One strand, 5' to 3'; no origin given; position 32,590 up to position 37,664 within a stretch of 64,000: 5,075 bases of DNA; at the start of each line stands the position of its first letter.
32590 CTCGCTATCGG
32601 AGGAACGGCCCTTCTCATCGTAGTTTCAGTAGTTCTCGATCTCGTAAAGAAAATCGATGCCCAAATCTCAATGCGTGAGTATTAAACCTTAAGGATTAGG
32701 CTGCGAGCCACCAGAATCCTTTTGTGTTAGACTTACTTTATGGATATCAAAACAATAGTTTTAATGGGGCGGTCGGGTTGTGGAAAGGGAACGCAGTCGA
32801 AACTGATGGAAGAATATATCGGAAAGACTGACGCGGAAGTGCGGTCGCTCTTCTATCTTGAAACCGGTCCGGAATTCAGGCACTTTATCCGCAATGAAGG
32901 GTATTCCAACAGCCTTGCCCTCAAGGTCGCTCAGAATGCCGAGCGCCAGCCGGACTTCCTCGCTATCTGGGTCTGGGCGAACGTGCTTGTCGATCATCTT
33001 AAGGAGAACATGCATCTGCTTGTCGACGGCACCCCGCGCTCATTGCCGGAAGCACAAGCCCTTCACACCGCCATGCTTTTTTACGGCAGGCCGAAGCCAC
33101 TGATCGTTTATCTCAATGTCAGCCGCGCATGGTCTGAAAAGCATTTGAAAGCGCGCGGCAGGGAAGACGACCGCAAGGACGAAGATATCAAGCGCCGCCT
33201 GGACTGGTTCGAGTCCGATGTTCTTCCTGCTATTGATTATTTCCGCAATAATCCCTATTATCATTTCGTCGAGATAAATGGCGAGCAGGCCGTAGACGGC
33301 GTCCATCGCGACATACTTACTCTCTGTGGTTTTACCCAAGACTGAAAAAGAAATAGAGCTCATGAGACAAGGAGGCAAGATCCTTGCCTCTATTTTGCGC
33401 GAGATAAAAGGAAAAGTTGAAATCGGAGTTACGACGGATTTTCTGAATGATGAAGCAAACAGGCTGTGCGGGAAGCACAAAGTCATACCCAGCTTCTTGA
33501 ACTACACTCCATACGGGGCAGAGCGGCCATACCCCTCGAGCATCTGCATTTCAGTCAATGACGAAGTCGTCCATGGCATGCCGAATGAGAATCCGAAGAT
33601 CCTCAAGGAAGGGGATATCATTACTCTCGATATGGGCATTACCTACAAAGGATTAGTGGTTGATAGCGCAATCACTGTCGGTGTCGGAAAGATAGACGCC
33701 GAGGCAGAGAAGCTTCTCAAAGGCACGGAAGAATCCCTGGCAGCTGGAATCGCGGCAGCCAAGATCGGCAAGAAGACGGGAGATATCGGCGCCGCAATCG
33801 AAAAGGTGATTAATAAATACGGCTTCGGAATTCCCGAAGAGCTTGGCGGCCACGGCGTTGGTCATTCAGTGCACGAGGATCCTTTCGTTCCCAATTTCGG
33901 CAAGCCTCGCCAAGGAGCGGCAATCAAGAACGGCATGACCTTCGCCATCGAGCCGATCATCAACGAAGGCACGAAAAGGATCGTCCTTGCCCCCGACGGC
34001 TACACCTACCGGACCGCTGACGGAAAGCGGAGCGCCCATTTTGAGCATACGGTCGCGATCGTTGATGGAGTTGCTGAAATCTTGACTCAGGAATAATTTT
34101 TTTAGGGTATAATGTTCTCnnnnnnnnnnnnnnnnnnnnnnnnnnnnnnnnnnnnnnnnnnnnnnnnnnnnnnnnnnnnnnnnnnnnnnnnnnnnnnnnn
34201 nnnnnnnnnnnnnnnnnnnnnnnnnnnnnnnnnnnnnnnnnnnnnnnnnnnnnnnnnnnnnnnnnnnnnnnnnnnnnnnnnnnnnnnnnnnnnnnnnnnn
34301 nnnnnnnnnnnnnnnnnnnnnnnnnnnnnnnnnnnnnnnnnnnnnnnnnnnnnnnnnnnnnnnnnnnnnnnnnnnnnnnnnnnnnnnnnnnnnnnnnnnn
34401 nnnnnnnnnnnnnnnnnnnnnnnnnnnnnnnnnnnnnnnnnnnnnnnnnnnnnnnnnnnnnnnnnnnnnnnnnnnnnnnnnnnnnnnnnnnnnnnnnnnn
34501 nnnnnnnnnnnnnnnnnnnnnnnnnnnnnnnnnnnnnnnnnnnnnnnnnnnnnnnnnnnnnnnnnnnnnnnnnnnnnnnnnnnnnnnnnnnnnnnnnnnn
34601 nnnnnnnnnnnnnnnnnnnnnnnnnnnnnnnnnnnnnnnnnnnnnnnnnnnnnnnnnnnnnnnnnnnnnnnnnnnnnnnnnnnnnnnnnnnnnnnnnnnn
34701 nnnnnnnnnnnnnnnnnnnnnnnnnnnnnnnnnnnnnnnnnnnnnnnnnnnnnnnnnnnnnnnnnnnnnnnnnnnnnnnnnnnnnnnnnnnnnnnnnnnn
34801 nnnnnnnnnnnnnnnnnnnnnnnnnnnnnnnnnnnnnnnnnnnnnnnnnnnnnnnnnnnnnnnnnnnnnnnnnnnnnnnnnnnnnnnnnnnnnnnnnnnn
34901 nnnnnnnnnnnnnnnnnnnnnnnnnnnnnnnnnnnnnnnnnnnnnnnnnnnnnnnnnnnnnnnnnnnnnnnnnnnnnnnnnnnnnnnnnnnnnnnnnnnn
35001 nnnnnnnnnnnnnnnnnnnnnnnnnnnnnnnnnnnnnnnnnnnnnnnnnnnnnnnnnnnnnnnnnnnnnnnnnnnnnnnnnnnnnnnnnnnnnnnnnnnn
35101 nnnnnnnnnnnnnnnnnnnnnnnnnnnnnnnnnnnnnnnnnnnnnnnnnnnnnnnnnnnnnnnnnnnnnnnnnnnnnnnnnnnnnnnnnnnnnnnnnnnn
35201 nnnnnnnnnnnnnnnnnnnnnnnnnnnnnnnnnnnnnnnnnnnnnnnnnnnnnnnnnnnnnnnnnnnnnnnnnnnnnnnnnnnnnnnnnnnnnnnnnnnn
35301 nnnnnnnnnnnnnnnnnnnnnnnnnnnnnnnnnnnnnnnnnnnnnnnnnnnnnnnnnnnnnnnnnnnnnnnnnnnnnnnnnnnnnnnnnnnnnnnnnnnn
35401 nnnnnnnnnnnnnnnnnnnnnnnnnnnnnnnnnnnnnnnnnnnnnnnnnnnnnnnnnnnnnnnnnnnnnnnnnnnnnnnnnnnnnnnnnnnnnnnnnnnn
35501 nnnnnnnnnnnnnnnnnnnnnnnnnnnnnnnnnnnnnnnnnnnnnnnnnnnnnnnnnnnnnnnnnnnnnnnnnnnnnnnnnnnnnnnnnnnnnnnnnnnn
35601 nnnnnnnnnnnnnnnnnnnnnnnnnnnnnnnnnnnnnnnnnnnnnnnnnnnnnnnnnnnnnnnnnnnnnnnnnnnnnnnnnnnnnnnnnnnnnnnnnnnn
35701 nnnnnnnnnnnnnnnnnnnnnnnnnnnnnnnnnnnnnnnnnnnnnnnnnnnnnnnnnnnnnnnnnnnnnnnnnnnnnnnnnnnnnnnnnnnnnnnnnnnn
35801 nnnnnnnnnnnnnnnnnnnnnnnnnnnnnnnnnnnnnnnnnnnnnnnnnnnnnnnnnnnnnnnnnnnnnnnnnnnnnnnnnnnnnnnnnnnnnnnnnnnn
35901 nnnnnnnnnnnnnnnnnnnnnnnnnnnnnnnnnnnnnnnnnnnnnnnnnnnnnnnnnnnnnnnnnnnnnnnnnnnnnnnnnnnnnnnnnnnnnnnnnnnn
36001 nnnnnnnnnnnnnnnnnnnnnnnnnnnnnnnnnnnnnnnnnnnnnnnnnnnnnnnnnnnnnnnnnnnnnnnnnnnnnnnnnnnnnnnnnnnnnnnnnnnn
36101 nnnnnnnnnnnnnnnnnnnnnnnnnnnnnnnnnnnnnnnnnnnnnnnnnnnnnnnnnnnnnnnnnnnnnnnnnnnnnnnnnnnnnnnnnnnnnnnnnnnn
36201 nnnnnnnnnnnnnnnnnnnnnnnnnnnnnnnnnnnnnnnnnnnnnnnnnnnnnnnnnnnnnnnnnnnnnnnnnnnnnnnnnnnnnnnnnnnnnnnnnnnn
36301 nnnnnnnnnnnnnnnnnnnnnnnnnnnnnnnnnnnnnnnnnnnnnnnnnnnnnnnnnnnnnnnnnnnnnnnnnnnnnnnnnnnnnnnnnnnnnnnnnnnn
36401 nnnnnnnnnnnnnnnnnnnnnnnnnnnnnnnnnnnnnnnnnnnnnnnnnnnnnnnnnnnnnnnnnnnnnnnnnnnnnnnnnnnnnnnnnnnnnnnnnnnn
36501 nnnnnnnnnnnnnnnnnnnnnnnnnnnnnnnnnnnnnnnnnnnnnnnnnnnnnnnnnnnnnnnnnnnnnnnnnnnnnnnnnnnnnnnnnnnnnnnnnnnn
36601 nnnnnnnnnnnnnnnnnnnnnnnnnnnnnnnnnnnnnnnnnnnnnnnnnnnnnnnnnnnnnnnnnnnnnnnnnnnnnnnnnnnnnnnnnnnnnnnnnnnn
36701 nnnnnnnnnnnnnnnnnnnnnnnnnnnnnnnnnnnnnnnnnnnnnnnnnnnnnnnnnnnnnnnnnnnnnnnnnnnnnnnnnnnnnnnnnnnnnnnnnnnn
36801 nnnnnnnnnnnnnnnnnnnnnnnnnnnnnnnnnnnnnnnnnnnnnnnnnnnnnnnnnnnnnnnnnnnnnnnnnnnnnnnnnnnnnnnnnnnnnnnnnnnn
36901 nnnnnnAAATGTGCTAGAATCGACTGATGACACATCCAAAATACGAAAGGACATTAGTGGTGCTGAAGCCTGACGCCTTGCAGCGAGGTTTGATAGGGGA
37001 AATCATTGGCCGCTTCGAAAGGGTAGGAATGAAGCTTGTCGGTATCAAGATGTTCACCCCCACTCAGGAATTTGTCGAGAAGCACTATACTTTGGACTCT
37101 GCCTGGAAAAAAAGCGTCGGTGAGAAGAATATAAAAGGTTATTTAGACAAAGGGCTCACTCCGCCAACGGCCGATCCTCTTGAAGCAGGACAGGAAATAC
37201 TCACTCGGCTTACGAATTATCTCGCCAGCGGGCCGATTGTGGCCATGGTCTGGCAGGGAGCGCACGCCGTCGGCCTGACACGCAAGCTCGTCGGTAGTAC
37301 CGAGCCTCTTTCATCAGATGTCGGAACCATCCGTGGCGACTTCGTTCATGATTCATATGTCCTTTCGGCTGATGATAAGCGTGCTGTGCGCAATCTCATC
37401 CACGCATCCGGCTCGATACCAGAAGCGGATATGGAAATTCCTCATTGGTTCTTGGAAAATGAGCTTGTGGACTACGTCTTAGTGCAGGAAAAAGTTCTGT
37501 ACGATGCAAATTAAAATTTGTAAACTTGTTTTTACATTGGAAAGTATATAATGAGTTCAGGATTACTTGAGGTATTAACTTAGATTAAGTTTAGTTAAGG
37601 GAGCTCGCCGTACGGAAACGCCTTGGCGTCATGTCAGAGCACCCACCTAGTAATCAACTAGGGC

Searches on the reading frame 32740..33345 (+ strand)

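Call 19: search_protein_families(library=pfam, proteins=[window:32740-33345:+], max_evalue=0.001)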
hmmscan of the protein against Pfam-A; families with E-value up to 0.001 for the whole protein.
window:32740-33345:+ (201 aa): 2 families
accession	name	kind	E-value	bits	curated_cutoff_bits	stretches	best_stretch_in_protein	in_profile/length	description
PF00406.28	ADK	-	3.2e-13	50.5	26.8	1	8-171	1-149/151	Adenylate kinase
PF13207.12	AAA_17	-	6.1e-06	27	27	1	10-147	2-131/136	AAA domain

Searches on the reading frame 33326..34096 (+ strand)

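Call 19: search_protein_families(library=pfam, proteins=[window:33326-34096:+], max_evalue=0.001)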
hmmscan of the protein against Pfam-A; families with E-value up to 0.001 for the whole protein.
window:33326-34096:+ (256 aa): 1 family
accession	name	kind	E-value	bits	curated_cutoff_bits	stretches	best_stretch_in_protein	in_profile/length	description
PF00557.29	Peptidase_M24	-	2.5e-42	145.5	23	1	11-245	1-206/208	Metallopeptidase family M24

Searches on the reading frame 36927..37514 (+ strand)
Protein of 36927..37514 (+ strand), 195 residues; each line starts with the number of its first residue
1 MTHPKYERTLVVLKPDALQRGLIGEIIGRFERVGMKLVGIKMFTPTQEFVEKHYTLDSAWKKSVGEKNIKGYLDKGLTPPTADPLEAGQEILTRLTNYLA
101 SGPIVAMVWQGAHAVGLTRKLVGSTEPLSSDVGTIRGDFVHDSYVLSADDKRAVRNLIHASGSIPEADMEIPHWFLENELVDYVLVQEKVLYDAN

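Call 19: search_protein_families(library=pfam, proteins=[window:36927-37514:+], max_evalue=0.001)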
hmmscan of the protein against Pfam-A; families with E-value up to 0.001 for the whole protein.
window:36927-37514:+ (195 aa): 1 family
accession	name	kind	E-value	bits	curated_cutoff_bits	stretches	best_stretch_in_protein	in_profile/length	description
PF00334.24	NDK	-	2.1e-34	118.7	27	2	88-179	53-134/135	Nucleoside diphosphate kinase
